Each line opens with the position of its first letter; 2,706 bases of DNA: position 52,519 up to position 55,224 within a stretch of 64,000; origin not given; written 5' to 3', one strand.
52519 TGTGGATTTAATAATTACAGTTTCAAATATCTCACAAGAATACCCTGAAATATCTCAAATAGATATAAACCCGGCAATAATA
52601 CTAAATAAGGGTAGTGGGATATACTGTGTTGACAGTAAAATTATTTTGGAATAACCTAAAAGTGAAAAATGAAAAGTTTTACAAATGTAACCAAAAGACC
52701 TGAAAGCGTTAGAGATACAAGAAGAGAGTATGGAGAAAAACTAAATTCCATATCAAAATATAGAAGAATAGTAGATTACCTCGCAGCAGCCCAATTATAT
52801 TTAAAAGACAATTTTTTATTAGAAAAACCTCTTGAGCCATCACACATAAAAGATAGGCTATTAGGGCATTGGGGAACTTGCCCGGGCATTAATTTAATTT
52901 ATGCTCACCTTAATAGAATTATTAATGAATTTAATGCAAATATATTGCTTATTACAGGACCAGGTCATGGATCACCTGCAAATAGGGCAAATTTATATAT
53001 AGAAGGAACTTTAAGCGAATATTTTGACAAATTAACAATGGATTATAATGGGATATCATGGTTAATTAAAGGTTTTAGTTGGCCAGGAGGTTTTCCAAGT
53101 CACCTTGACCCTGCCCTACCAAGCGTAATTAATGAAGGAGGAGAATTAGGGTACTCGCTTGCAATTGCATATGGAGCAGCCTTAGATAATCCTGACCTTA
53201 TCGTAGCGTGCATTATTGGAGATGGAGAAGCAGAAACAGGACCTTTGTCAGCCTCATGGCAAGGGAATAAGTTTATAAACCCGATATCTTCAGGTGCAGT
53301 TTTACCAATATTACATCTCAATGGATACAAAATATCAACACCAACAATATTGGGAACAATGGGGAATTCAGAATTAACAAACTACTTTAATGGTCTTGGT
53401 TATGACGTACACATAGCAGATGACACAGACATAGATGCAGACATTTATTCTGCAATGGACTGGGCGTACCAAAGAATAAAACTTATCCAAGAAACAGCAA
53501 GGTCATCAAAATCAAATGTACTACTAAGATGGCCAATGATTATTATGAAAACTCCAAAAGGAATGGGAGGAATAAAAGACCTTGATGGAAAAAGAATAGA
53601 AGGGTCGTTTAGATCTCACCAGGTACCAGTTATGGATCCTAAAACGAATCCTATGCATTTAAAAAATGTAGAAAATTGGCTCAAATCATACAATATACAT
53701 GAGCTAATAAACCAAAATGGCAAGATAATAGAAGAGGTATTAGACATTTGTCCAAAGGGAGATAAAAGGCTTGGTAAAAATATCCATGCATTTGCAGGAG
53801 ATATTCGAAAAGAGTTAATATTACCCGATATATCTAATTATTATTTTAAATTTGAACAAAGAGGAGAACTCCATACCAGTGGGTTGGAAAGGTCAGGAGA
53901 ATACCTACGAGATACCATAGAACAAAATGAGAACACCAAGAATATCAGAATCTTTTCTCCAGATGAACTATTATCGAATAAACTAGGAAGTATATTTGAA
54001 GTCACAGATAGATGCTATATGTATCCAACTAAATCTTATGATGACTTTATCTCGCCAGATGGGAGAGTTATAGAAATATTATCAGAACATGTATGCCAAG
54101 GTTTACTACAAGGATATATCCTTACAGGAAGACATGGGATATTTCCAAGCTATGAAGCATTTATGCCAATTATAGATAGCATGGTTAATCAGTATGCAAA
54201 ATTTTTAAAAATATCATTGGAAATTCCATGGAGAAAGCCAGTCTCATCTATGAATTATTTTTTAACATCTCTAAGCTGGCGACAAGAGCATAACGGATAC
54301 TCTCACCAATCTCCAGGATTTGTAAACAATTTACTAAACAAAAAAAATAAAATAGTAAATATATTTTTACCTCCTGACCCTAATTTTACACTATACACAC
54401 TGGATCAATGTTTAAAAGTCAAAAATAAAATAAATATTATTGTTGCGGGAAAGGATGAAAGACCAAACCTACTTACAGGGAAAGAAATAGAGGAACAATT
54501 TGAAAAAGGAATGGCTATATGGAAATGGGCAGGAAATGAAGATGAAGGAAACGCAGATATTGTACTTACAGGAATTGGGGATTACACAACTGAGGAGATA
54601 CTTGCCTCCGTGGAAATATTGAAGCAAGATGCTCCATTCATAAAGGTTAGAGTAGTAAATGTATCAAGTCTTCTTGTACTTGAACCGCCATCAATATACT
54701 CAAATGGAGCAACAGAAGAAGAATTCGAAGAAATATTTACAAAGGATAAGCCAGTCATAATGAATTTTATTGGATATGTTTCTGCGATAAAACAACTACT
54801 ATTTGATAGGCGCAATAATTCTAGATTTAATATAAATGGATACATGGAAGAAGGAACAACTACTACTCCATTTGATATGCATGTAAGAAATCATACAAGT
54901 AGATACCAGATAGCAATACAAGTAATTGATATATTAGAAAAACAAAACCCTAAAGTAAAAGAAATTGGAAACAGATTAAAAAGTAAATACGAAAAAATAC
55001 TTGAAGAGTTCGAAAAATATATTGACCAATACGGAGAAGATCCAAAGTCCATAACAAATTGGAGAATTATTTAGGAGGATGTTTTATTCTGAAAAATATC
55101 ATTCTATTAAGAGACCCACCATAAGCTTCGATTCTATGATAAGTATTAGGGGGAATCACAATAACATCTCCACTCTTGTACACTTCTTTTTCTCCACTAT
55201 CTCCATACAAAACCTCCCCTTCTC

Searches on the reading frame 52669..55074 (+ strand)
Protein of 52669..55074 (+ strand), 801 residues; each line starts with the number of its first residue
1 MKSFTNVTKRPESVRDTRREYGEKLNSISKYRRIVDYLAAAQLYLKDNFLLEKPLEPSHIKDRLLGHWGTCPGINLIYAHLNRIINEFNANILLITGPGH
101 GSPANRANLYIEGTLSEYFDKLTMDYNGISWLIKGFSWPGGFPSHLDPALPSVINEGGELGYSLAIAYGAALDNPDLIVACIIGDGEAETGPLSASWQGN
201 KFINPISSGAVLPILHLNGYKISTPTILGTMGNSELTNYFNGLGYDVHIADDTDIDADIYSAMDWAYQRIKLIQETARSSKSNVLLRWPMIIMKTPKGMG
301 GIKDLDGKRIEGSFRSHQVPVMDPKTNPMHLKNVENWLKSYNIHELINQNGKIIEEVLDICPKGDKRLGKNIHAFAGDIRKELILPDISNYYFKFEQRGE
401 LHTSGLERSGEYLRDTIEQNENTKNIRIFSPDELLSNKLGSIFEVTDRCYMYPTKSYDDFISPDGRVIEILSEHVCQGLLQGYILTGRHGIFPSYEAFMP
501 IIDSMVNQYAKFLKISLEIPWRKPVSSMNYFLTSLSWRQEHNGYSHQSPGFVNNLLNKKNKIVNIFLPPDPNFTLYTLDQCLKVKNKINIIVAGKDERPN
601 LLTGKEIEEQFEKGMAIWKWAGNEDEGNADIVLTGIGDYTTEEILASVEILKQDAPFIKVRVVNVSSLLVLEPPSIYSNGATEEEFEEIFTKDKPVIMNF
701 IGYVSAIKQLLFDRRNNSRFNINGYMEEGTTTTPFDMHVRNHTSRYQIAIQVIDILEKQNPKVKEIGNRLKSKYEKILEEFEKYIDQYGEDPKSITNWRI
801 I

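Call 38: search_protein_families(library=pfam, proteins=[window:52669-55074:+], max_evalue=0.00001)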
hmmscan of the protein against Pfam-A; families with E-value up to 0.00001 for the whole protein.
window:52669-55074:+ (801 aa): 3 families
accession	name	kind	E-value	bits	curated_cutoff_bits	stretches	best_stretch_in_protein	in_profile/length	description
PF09364.15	XFP_N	-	3.3e-142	474.1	23.7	1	23-377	5-362/364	XFP N-terminal domain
PF03894.20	XFP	-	2.7e-74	249.2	22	1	409-583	3-176/177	D-xylulose 5-phosphate/D-fructose 6-phosphate phosphoketolase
PF09363.15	XFP_C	-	2.4e-65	220.3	23.4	1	595-799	1-201/202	XFP C-terminal domain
